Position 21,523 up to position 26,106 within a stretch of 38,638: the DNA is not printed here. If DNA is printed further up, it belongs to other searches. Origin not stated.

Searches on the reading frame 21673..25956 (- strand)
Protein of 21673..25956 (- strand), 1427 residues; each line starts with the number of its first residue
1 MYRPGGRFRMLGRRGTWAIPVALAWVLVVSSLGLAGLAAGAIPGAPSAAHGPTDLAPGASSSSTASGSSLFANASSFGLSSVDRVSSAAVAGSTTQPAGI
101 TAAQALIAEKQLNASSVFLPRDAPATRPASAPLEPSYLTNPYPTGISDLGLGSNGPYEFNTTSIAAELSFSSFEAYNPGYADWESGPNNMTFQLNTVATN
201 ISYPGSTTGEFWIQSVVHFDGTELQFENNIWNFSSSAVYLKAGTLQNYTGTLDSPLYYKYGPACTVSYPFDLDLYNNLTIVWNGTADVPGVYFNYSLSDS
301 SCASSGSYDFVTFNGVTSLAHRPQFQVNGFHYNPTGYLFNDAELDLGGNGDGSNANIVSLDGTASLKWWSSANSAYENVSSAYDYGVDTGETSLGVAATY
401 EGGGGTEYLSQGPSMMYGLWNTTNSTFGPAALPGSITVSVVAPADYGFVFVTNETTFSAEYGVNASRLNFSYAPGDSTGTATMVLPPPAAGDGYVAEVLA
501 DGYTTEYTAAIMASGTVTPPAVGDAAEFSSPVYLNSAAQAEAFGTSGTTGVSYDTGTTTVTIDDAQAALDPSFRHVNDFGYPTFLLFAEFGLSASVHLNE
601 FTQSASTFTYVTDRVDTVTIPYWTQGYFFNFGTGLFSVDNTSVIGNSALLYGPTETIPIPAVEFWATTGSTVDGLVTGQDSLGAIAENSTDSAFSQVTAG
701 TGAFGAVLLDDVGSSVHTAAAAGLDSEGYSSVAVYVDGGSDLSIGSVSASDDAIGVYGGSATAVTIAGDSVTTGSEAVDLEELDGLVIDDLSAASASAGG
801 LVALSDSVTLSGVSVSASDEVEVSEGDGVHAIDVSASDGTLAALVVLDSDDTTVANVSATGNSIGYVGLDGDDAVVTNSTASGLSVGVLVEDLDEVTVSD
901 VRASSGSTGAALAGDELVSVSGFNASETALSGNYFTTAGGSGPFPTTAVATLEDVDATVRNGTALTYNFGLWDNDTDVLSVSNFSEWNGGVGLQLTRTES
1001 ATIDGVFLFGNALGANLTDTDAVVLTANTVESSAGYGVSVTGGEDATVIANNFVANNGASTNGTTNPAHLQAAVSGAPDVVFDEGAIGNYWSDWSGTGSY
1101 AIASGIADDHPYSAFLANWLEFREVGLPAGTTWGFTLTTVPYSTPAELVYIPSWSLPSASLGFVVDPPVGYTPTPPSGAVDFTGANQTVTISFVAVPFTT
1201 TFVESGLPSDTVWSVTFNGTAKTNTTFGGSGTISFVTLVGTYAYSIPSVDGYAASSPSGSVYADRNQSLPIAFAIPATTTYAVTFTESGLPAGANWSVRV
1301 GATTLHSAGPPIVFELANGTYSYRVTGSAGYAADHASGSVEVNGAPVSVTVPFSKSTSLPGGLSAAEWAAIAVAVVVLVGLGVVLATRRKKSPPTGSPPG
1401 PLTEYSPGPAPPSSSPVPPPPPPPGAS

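Call 10: search_protein_families(library=pfam, proteins=[window:21673-25956:-])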
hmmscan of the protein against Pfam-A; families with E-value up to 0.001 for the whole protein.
window:21673-25956:- (1427 aa): 3 families
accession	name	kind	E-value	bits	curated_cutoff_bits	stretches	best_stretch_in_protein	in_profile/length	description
PF05317.16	Thermopsin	-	5.5e-49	167.4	25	1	136-395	8-255/256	Thermopsin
PF05048.19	NosD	-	1.2e-10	41.6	23.6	1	983-1096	98-212/212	Periplasmic copper-binding protein (NosD)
PF13229.12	Beta_helix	-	5.4e-10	39.5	25.9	2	979-1058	36-115/158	Right handed beta helix region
